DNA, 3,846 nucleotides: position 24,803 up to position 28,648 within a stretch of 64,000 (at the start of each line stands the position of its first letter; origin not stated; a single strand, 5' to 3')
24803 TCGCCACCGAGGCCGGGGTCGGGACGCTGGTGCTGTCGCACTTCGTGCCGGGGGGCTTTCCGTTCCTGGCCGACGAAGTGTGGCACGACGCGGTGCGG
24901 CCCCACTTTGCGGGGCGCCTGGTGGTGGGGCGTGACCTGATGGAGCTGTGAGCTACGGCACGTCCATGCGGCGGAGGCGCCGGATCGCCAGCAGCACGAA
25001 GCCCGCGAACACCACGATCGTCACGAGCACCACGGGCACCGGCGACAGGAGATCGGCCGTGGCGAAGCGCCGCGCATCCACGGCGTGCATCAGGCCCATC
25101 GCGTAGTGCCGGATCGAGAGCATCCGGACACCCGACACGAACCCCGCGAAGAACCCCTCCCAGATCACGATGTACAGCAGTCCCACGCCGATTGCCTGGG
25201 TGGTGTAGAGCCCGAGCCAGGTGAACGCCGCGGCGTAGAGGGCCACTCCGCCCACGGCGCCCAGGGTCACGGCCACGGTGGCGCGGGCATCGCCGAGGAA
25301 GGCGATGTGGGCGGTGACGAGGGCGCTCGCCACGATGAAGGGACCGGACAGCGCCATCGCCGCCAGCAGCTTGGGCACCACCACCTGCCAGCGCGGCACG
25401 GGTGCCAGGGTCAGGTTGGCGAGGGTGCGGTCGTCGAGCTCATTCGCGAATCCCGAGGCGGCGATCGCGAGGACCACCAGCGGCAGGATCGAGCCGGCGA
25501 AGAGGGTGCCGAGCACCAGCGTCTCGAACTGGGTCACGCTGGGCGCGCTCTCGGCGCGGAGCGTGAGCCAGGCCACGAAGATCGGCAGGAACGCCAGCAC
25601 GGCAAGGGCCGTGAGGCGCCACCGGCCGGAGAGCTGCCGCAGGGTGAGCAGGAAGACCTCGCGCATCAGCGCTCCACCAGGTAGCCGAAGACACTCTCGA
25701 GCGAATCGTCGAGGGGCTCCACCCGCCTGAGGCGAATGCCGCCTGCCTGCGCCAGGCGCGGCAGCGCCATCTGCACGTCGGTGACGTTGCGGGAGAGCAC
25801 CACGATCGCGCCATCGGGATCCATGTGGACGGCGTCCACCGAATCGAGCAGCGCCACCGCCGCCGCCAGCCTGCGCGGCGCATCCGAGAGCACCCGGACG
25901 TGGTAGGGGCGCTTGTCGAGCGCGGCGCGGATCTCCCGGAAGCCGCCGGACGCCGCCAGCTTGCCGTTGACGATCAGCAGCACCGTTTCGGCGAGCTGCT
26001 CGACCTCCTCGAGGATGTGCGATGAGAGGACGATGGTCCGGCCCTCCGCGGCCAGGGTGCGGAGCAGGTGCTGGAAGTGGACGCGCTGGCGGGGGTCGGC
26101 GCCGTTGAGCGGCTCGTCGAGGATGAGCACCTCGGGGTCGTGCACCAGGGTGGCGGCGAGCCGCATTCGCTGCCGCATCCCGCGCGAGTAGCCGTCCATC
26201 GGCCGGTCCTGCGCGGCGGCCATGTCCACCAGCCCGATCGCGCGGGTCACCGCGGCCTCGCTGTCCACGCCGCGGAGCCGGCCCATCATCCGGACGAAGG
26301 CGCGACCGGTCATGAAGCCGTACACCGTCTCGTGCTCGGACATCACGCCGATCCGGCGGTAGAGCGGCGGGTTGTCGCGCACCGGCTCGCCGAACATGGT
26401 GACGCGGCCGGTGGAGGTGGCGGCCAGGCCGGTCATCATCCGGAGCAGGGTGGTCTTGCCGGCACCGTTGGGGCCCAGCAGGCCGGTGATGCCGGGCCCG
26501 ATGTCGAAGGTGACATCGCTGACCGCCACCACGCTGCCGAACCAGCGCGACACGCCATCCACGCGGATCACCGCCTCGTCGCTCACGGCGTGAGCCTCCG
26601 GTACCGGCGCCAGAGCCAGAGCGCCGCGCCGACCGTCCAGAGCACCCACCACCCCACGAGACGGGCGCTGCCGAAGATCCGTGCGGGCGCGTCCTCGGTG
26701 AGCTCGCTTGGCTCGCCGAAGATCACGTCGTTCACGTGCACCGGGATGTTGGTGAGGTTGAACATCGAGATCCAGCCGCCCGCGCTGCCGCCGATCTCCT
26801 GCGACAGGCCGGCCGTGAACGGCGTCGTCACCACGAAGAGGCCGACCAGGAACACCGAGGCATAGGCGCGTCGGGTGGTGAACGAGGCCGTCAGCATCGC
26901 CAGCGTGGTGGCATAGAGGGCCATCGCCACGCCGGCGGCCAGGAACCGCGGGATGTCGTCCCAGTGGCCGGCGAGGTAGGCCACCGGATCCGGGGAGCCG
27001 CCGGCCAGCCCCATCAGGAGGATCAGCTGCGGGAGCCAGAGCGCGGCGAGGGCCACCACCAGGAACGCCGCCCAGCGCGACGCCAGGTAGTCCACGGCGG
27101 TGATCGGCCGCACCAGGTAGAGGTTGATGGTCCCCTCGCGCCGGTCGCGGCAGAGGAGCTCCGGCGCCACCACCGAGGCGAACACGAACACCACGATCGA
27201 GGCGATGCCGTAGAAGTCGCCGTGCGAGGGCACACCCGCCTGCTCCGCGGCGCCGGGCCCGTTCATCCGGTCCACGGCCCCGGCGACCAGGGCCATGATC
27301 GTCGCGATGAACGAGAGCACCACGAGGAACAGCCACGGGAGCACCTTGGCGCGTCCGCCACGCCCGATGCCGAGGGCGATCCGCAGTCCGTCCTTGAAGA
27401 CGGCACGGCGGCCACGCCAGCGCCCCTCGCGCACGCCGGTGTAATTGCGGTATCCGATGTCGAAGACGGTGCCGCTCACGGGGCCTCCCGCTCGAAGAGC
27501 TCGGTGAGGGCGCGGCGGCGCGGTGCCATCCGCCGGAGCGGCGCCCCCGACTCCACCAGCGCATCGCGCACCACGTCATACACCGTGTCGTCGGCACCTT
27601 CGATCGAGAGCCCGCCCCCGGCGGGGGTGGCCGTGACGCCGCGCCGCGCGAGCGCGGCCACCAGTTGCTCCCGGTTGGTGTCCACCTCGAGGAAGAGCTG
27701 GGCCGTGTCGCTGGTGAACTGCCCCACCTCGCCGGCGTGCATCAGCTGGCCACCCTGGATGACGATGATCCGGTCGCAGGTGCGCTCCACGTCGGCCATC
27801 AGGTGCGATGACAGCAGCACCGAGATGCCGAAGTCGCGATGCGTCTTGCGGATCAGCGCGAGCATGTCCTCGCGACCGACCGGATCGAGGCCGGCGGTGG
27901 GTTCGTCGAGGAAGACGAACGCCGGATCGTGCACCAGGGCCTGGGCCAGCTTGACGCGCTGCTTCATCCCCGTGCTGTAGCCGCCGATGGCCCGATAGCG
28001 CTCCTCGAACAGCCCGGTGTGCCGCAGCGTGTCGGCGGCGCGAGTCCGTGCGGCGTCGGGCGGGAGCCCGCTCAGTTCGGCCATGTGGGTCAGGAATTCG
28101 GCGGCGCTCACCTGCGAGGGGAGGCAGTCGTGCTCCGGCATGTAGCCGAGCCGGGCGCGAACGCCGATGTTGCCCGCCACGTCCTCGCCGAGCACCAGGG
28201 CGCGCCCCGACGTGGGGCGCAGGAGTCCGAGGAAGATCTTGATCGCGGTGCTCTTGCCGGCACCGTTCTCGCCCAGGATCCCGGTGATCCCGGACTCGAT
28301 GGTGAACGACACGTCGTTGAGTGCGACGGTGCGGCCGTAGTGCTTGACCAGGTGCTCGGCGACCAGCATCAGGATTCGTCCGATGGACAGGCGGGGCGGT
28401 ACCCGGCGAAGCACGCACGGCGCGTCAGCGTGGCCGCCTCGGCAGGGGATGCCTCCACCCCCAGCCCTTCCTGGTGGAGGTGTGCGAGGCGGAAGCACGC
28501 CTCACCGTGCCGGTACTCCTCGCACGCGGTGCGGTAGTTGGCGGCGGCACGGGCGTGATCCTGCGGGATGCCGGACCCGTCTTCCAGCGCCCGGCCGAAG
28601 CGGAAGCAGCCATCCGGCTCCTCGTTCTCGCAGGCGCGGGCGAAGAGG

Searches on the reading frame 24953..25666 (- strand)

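Call 84: search_protein_families(library=pfam, proteins=[window:24953-25666:-], max_evalue=0.0001)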
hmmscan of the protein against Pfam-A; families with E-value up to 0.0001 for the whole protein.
window:24953-25666:- (237 aa): 2 families
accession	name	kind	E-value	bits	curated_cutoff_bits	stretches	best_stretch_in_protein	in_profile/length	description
PF12730.13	ABC2_membrane_4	-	6.9e-08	33.1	27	1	21-130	19-129/179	ABC-2 family transporter protein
PF12679.13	ABC2_membrane_2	-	1.3e-07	31.7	27.2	1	56-163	73-174/283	ABC-2 family transporter protein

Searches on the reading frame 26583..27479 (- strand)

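Call 84: search_protein_families(library=pfam, proteins=[window:26583-27479:-], max_evalue=0.0001)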
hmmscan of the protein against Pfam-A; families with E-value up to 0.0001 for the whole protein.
window:26583-27479:- (298 aa): 2 families
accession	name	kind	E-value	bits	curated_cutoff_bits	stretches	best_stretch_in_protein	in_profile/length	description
PF12679.13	ABC2_membrane_2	-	9.6e-10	38.6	27.2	1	53-227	22-204/283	ABC-2 family transporter protein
PF12698.13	ABC2_membrane_3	-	2.1e-05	24.2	31.6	1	92-256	168-322/347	ABC-2 family transporter protein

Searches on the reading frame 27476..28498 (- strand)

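Call 84: search_protein_families(library=pfam, proteins=[window:27476-28498:-], max_evalue=0.0001)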
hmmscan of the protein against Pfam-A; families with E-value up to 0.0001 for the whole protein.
window:27476-28498:- (340 aa): 3 families
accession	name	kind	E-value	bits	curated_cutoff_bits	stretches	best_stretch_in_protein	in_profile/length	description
PF00005.33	ABC_tran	-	1.4e-27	97.4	25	1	60-202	1-137/137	ABC transporter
PF13304.12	AAA_21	-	3.8e-08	34.2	27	0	168-232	232-298/304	AAA domain, putative AbiEii toxin, Type IV TA system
PF13476.12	AAA_23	-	9.1e-05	23.6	27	0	61-88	11-38/201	AAA domain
